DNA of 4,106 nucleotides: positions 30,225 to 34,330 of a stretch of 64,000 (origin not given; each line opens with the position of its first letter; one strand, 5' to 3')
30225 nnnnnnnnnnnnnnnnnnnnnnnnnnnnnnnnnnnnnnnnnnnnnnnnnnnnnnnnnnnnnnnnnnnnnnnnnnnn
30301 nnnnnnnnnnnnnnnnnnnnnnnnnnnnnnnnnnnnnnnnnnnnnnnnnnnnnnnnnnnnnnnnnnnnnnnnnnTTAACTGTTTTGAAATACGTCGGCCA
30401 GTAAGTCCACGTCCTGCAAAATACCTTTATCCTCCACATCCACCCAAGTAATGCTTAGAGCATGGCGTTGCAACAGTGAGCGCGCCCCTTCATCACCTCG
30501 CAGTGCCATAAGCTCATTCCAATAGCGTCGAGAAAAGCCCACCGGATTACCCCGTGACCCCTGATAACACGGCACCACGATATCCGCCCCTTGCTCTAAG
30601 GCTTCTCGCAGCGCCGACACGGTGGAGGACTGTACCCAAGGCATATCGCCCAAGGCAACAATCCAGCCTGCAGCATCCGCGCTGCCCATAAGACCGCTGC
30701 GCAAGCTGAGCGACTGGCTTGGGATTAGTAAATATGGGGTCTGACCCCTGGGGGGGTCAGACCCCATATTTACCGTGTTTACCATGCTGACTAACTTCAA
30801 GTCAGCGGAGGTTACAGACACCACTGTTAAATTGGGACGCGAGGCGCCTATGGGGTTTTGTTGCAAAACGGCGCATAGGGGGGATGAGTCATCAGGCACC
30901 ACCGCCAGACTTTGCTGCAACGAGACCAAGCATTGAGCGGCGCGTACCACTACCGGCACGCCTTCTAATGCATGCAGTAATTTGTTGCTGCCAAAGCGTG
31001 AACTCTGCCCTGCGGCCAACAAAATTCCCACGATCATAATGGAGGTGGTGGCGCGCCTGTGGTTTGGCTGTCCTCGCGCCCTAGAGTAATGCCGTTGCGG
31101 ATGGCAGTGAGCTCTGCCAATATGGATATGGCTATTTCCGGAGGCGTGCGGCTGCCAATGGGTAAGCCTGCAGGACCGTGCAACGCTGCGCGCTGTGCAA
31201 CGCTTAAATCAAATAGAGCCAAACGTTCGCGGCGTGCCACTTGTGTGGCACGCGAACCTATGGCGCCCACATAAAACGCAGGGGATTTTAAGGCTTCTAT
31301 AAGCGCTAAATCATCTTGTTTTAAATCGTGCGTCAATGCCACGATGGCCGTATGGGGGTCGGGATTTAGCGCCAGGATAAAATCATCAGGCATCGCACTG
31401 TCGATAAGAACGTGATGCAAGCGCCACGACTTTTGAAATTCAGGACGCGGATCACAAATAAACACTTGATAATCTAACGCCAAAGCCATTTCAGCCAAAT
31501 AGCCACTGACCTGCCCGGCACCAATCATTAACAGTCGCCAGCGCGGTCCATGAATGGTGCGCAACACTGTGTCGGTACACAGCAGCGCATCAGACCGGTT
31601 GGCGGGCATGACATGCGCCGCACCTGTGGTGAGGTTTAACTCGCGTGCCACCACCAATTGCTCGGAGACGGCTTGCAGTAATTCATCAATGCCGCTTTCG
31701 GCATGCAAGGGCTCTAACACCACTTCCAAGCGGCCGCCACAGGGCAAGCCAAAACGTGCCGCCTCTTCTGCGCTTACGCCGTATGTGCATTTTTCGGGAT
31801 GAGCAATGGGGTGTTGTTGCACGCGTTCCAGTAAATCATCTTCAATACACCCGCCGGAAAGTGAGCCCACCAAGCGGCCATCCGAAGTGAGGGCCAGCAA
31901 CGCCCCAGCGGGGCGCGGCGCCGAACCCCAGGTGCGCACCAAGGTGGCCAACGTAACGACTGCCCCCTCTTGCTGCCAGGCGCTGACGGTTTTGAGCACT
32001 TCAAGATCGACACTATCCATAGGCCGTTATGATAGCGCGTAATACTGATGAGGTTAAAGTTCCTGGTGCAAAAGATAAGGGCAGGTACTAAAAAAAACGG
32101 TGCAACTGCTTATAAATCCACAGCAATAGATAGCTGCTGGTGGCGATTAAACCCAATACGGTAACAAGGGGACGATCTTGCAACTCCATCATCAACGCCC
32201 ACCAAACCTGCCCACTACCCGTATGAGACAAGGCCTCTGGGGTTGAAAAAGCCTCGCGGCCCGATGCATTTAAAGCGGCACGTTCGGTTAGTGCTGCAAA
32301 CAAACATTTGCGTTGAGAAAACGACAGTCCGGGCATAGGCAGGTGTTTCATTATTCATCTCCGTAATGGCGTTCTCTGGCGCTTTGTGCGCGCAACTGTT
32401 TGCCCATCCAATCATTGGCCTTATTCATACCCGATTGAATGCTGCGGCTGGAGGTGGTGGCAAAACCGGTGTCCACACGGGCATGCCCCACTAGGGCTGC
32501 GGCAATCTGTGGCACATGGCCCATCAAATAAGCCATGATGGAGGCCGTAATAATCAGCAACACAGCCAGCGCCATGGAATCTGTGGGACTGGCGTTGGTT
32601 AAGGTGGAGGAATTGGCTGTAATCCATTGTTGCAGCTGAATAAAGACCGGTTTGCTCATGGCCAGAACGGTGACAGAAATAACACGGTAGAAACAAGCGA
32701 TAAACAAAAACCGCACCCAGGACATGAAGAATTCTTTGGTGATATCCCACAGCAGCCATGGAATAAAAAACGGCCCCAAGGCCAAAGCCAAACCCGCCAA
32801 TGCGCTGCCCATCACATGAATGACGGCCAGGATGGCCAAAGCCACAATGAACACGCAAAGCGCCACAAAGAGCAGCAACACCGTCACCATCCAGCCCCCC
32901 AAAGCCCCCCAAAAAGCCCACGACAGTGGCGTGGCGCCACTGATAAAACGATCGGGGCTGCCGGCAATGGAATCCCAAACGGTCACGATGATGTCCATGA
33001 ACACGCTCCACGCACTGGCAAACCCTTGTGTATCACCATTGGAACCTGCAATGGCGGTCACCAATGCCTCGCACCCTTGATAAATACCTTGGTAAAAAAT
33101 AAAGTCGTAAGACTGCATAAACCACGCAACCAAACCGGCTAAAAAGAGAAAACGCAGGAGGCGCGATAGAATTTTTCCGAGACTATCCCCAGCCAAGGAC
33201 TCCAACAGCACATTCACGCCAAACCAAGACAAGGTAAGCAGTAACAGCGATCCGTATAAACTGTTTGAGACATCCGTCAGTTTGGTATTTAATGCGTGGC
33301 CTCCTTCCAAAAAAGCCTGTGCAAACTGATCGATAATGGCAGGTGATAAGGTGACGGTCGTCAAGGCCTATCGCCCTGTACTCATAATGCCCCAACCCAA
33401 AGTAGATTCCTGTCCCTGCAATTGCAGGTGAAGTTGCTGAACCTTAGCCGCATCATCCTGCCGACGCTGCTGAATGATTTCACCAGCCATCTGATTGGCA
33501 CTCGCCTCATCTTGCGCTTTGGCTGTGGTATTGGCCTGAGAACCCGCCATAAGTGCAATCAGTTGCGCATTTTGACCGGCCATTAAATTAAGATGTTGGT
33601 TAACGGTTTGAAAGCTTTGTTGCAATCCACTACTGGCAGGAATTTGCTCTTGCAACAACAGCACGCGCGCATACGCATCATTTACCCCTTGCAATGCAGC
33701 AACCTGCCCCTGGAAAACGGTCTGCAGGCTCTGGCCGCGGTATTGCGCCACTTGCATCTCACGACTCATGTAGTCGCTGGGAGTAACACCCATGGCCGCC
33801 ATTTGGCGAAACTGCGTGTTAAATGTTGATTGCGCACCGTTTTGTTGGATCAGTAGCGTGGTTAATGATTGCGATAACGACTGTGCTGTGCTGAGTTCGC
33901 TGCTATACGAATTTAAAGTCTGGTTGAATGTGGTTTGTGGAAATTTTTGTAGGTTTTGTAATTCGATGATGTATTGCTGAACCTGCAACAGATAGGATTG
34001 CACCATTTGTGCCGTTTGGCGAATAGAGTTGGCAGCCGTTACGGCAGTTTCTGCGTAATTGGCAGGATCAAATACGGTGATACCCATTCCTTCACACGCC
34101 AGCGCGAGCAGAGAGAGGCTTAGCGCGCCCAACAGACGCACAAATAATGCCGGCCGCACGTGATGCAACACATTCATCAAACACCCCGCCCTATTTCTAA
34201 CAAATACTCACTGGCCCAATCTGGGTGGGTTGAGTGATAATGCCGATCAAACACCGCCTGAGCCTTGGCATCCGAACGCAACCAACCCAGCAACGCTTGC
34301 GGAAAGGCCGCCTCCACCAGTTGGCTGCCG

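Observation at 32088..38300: Orphan half type IV secretion operon (trbB-C-D-E-J-L only) embedded between housekeeping genes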

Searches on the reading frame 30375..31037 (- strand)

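Call 3: search_protein_families(library=pfam, proteins=[window:30375-31037:-], max_evalue=0.01)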
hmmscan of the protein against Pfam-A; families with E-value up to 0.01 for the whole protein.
window:30375-31037:- (220 aa): 1 family
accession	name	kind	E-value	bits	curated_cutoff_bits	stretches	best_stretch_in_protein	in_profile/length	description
PF12804.13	NTP_transf_3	-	1.7e-30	106.7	27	1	4-192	1-157/160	MobA-like NTP transferase domain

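Call 4: search_protein_families(library=ncbifam, proteins=[window:30375-31037:-], max_evalue=0.01)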
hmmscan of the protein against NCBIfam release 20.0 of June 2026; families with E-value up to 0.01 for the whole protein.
window:30375-31037:- (220 aa): 11 families
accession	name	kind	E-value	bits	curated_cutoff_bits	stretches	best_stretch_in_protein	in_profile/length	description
TIGR03310.1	matur_MocA_YgfJ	equivalog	4.3e-29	101.8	186.45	2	108-213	76-182/188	molybdenum cofactor cytidylyltransferase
TIGR03202.1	pucB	equivalog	2.5e-22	79.6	235.05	2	108-215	81-191/192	xanthine dehydrogenase accessory protein PucB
NF045665.1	NTPtran_DVU1551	equivalog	4.8e-21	75.2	315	1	121-215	90-185/359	DVU_1551 family NTP transferase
NF001457.0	PRK00317.1-3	equivalog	3.3e-08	33.3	164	1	3-46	3-48/200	molybdenum cofactor guanylyltransferase MobA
NF011056.0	PRK14489.1-1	equivalog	2.6e-06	26.8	379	0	3-50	7-54/363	bifunctional molybdenum cofactor guanylyltransferase MobA/molybdopterin-guanine dinucleotide biosynthesis adaptor protein MobB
NF045782.1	NicBOxredNboR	equivalog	5.5e-06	26.2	260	1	111-214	88-200/206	nicotine blue oxidoreductase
NF010933.0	PRK14353.1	equivalog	1.8e-05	23.6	505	0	125-161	102-138/453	bifunctional UDP-N-acetylglucosamine diphosphorylase/glucosamine-1-phosphate N-acetyltransferase GlmU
TIGR02665.1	molyb_mobA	equivalog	5e-05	23.4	151.85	0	3-45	2-45/186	molybdenum cofactor guanylyltransferase MobA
NF002741.0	PRK02726.1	equivalog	0.00014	21.5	179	1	2-43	8-49/200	molybdenum cofactor guanylyltransferase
TIGR01173.1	glmU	equivalog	0.0015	17.4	366.85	0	5-47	4-49/452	bifunctional UDP-N-acetylglucosamine diphosphorylase/glucosamine-1-phosphate N-acetyltransferase GlmU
TIGR00453.1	ispD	equivalog_domain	0.0024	17.4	181.3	1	5-44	3-44/219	2-C-methyl-D-erythritol 4-phosphate cytidylyltransferase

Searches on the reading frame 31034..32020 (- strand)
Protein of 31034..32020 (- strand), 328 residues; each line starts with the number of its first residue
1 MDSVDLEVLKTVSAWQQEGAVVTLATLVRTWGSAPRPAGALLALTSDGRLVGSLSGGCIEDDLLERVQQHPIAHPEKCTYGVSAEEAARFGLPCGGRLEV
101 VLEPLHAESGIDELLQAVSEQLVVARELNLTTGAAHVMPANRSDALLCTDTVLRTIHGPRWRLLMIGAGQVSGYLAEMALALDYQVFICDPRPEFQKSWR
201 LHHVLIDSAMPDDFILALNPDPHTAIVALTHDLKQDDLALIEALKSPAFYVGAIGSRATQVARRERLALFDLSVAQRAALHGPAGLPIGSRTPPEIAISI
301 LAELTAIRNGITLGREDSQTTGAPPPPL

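Call 3: search_protein_families(library=pfam, proteins=[window:31034-32020:-], max_evalue=0.01)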
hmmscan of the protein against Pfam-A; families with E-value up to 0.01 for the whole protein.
window:31034-32020:- (328 aa): 2 families
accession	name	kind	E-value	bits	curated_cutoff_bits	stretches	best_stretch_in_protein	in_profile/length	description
PF13478.12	XdhC_C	-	1.8e-34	119.4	29.7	1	163-304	1-125/125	XdhC Rossmann domain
PF02625.21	XdhC_CoxI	-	1.5e-18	66.9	24.3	1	15-69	1-55/68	XdhC and CoxI family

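Call 4: search_protein_families(library=ncbifam, proteins=[window:31034-32020:-], max_evalue=0.01)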
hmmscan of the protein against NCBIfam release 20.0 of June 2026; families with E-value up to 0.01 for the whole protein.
window:31034-32020:- (328 aa): 3 families
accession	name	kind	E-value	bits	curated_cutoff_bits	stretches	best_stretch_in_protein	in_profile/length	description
NF045664.1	XdhC_rel_AOR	equivalog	3.8e-43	148.1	350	2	157-309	191-345/346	XdhC family aldehyde oxidoreductase maturation factor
TIGR02964.1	xanthine_xdhC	equivalog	1.9e-22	80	161.6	1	24-304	2-245/246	xanthine dehydrogenase accessory protein XdhC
NF001309.0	PRK00257.1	equivalog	0.0087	15.1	434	0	165-194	121-150/379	4-phosphoerythronate dehydrogenase PdxB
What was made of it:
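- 30375..32020 (-): xdhC-mocA (molybdenum-cofactor maturation), the conserved downstream neighbour and not part of the machine. Pfam and NCBIfam (calls 3, 4).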

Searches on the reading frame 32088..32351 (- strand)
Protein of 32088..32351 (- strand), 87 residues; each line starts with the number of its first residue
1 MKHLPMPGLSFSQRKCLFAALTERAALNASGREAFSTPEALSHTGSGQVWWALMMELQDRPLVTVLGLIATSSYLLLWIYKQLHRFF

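Call 3: search_protein_families(library=pfam, proteins=[window:32088-32351:-], max_evalue=0.01)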
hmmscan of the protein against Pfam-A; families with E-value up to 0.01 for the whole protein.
window:32088-32351:- (87 aa): 0 families

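Call 4: search_protein_families(library=ncbifam, proteins=[window:32088-32351:-], max_evalue=0.01)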
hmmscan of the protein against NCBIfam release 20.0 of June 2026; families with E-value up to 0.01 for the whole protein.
window:32088-32351:- (87 aa): 0 families
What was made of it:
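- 32088..32351 (-): orf87: small protein with a C-terminal transmembrane helix. It is the seventh conserved component of this T4SS family. No Pfam or NCBIfam family (calls 3, 4).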

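Call 92: search_protein_families(library=padloc, proteins=[window:32088-32351:-], max_evalue=0.001)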
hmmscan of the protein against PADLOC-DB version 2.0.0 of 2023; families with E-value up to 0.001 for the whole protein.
window:32088-32351:- (87 aa): 0 families

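Call 99: search_protein_representatives(protein=window:32088-32351:-)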
Query: 87 residues. Proteins with E-value up to 0.001 (for the whole library): 10; up to 1e-10: 3; up to 1e-30: 0. The best 10 are listed.
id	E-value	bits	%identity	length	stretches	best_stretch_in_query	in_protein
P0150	5.1e-18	80.9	52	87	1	5-87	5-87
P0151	9.6e-18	80.0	48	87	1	1-85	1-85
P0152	7.5e-17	77.1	50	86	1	6-87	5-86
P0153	1.1e-10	57.5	42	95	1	6-83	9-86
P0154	2.6e-10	56.3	46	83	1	6-79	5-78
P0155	3.4e-08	49.5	39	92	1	3-81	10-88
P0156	2.6e-06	43.5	40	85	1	6-75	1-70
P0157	2.8e-05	40.2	36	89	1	8-83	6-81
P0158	6.1e-05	39.2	-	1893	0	-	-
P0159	8.3e-04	35.5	37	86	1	17-84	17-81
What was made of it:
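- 32088..32351 (-): Only 10 representative clusters among 1.84 billion proteins (call 99).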

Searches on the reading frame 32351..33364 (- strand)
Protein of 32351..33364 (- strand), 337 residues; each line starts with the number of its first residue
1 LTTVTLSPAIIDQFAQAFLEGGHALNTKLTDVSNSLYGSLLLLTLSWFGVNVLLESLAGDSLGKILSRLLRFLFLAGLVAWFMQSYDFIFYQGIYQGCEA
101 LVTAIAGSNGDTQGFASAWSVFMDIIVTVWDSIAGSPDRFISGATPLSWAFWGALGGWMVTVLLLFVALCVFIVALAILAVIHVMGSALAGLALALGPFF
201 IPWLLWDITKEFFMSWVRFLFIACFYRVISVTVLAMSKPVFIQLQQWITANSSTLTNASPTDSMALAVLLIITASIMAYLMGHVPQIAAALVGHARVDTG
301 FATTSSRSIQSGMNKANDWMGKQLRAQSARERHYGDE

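Call 3: search_protein_families(library=pfam, proteins=[window:32351-33364:-], max_evalue=0.01)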
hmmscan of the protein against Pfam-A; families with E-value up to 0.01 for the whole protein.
window:32351-33364:- (337 aa): 1 family
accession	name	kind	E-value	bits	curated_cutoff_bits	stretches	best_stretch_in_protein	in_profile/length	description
PF04610.19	TrbL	-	4.8e-15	56.3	25.9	1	45-275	5-208/215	TrbL/VirB6 plasmid conjugal transfer protein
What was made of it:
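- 32351..33364 (-): trbL / virB6 polytopic inner-membrane protein (337 aa, shorter than the 400-455 aa of conjugative relatives). Pfam TrbL/VirB6 4.8e-15 (call 3).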

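Call 4: search_protein_families(library=ncbifam, proteins=[window:32351-33364:-], max_evalue=0.01)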
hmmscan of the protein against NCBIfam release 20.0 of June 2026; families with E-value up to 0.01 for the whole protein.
window:32351-33364:- (337 aa): 0 families

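Call 61: search_solved_structures(query=window:32351-33364:-, max_evalue=10)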
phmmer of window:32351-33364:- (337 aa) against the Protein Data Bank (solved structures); distinct sequences matched with E-value up to 10: 1.
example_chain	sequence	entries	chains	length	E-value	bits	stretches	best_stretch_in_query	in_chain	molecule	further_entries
9x2m_2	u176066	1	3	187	0.1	15.1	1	185-231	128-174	PTS system glucitol/sorbitol-specific EIIC component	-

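Call 92: search_protein_families(library=padloc, proteins=[window:32351-33364:-], max_evalue=0.001)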
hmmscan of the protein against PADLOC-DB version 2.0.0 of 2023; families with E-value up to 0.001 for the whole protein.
window:32351-33364:- (337 aa): 0 families

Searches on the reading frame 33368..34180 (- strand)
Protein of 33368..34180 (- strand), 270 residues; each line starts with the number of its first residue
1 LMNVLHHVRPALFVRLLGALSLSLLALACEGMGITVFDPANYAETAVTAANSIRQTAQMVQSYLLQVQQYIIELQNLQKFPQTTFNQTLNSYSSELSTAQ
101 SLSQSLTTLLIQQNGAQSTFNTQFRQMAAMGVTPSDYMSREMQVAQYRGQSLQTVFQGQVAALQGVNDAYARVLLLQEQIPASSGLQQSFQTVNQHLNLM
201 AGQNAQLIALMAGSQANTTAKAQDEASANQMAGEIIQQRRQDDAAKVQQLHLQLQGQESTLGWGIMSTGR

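Call 3: search_protein_families(library=pfam, proteins=[window:33368-34180:-], max_evalue=0.01)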
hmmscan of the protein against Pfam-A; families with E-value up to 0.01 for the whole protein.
window:33368-34180:- (270 aa): 0 families

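Call 4: search_protein_families(library=ncbifam, proteins=[window:33368-34180:-], max_evalue=0.01)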
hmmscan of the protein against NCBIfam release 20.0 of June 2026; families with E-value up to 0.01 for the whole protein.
window:33368-34180:- (270 aa): 2 families
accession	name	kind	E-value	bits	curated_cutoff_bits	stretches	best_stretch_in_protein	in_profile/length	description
TIGR02780.1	TrbJ_Ti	equivalog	3e-10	40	100.55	1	21-230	19-229/253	P-type conjugative transfer protein TrbJ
NF010448.0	PRK13874.1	subfamily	2.7e-09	36.4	225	1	16-230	11-221/246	conjugal transfer protein TrbJ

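Call 60: search_solved_structures(query=window:33368-34180:-, max_evalue=10)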
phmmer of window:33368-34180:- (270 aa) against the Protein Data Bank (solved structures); distinct sequences matched with E-value up to 10: 2.
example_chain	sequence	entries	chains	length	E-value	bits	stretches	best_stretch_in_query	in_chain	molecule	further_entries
1vzy_A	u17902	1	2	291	0.63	13.1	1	150-238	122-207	33 KDA CHAPERONIN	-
9oib_A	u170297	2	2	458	1.4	12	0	3-89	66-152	Leucine-rich repeat-containing protein 15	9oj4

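Call 70: find_homologous_proteins(query=window:33368-34177:-, max_evalue=0.001)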
Query window:33368-34177:- (269 aa): 19 proteins with E <= 0.001 among 1370 candidates.
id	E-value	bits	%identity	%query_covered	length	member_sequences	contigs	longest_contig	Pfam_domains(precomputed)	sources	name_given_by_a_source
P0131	3.0e-152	523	96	100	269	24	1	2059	-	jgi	-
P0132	3.7e-121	421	77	100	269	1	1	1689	-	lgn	-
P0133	3.5e-95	336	66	87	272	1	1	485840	-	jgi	jgi:P-type conjugative transfer protein TrbJ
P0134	7.8e-95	335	67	87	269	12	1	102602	-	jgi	jgi:P-type conjugative transfer protein TrbJ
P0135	5.2e-94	332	66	87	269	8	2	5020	-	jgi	-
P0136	1.2e-93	331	67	87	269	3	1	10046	-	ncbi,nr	ncbi:MAG: hypothetical protein KGK17_01785 [Betaproteobacteria bacterium]|nr:hypothetical protein [B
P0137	7.8e-92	325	65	88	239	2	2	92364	-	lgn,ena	-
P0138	1.8e-91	324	66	87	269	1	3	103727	-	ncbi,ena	-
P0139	1.1e-90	321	61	100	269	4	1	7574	-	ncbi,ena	-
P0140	2.9e-89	317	65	86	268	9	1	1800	-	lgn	-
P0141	9.8e-87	309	64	89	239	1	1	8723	-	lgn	-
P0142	1.7e-86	308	63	87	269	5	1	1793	-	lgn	-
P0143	6.4e-82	293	56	94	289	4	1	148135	-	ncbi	-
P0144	6.0e-79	283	58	94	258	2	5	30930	-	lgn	-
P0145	3.9e-78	280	60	88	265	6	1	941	-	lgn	-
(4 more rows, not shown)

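Call 78: predict_structure(alignment_id=A2)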
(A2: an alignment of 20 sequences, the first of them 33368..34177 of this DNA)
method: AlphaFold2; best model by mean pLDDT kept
length: 269 residues; sequences in the alignment: 20
mean_pLDDT: 61.9   pTM: 0.41
mean pLDDT of the five models: 61.9, 60.2, 56.9, 42.3, 41.5
residues with pLDDT >= 90: 0; 70-90: 31; 50-70: 212; < 50: 26
segments of 3 or more residues with pLDDT < 50: 1-5, 23-34, 261-269
pLDDT, mean of each block of 10 residues (from residue 1): 48 56 43 51 65 66 69 64 63 68 69 67 68 66 64 62 64 63 61 65 64 60 60 63 74 63 42
secondary structure, 60 per line:
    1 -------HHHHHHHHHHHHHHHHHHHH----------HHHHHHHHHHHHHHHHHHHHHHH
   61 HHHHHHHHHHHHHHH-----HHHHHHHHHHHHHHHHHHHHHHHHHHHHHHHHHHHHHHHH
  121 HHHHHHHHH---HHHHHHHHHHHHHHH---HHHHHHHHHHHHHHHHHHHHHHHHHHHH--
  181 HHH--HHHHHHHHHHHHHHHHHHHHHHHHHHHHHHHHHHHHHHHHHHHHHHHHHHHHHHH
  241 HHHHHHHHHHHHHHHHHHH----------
elements in order: H8-27 H38-75 H81-129 H133-147 H151-178 H186-259

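Call 81: fold_search(model_id=the predicted structure, library=pdb)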
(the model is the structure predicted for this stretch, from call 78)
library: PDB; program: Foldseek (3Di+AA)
matches with E <= 10: 719; with E <= 0.001: 0
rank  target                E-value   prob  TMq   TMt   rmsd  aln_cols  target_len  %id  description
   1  8d9p                  2.8e-02  0.99  0.30  0.40  12.9       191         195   14  De Novo Photosynthetic Reaction Center Protein Equipped with Heme B and Mn(II) cations (released 2022-09-28)
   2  6z0c_B                5.3e-02  0.96  0.28  0.37  12.4       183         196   15  Structure of in silico modelled artificial Maquette-3 protein (released 2021-03-17)
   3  4wpe                  5.3e-02  0.90  0.31  0.30  46.4       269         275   13  Crystal Structure of Hof1p F-BAR domain (released 2014-12-24)
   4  2v0o_A                5.3e-02  0.85  0.30  0.30  45.3       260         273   13  FCHO2 F-BAR domain (released 2007-06-26)
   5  6e6a_A                5.5e-02  0.72  0.19  0.27  21.9       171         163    9  Triclinic crystal form of IncA G144A point mutant (released 2019-07-10)
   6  2d1l_B                5.5e-02  0.41  0.18  0.21  27.9       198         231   15  Structure of F-actin binding domain IMD of MIM (Missing In Metastasis) (released 2006-09-12)
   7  2v0o_B                5.8e-02  0.87  0.30  0.30  44.4       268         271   12  FCHO2 F-BAR domain (released 2007-06-26)
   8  5vjs                  6.2e-02  0.97  0.30  0.40  13.0       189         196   14  De Novo Photosynthetic Reaction Center Protein Equipped with Heme B, a synthetic Zn porphyrin, and Zn(II) cations (released 2018-04-25)
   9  9s9k_B                6.2e-02  0.95  0.28  0.40   9.8       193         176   10  S. islandicus CdvB (semi open) (released 2026-01-28)
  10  3o1i_A                8.0e-02  0.60  0.22  0.22  24.4       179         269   13  Crystal Structure of the TorS sensor domain - TorT complex in the absence of ligand (released 2011-12-21)
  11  4nqi_C                8.0e-02  0.57  0.23  0.26  27.3       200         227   13  Structure of the N-terminal I-BAR domain (1-259) of D.Discoideum IBARa (released 2014-02-05)
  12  8d9o                  8.4e-02  0.97  0.30  0.40  12.6       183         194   14  De Novo Photosynthetic Reaction Center Protein in Apo-State (released 2022-09-28)
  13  9s9k_A                8.9e-02  0.96  0.32  0.43   8.1       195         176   10  S. islandicus CdvB (semi open) (released 2026-01-28)
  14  5vju                  9.4e-02  0.96  0.31  0.41  11.0       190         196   14  De Novo Photosynthetic Reaction Center Protein Variant Equipped with His-Tyr H-bond, Heme B, and Cd(II) ions (released 2018-04-25)
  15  4h8s_D                9.4e-02  0.80  0.29  0.22  39.6       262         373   13  Crystal structure of human APPL2BARPH domain (released 2012-10-17)
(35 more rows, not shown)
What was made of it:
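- Structure prediction was too poor to confirm it (calls 78, 81).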

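Call 82: search_solved_structures(query=A2, max_evalue=10)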
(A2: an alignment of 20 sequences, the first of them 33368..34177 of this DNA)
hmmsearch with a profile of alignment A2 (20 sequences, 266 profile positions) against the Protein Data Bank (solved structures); distinct sequences matched with E-value up to 10: 4.
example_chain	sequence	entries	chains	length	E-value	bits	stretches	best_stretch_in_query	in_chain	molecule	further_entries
4jq5_A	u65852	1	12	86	0.28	13.5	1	55-117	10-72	Nucleoporin p58/p45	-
4jo9_B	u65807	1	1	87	0.29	13.5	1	55-117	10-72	Nucleoporin p58/p45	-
4jo7_E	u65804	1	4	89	0.3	13.4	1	55-117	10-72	Nucleoporin p58/p45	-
2osz_A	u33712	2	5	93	0.5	12.7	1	55-117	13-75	Nucleoporin p58/p45 | Nucleoporin Nup58/Nup45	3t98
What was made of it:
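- On Type IV secretion system, VirB/Trb (MPF-T) type: AF2 reached pLDDT 62, and Foldseek and PDB profile searches were uninformative (calls 60, 78, 81, 82).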

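Call 92: search_protein_families(library=padloc, proteins=[window:33368-34180:-], max_evalue=0.001)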
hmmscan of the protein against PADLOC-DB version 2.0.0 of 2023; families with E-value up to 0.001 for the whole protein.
window:33368-34180:- (270 aa): 0 families
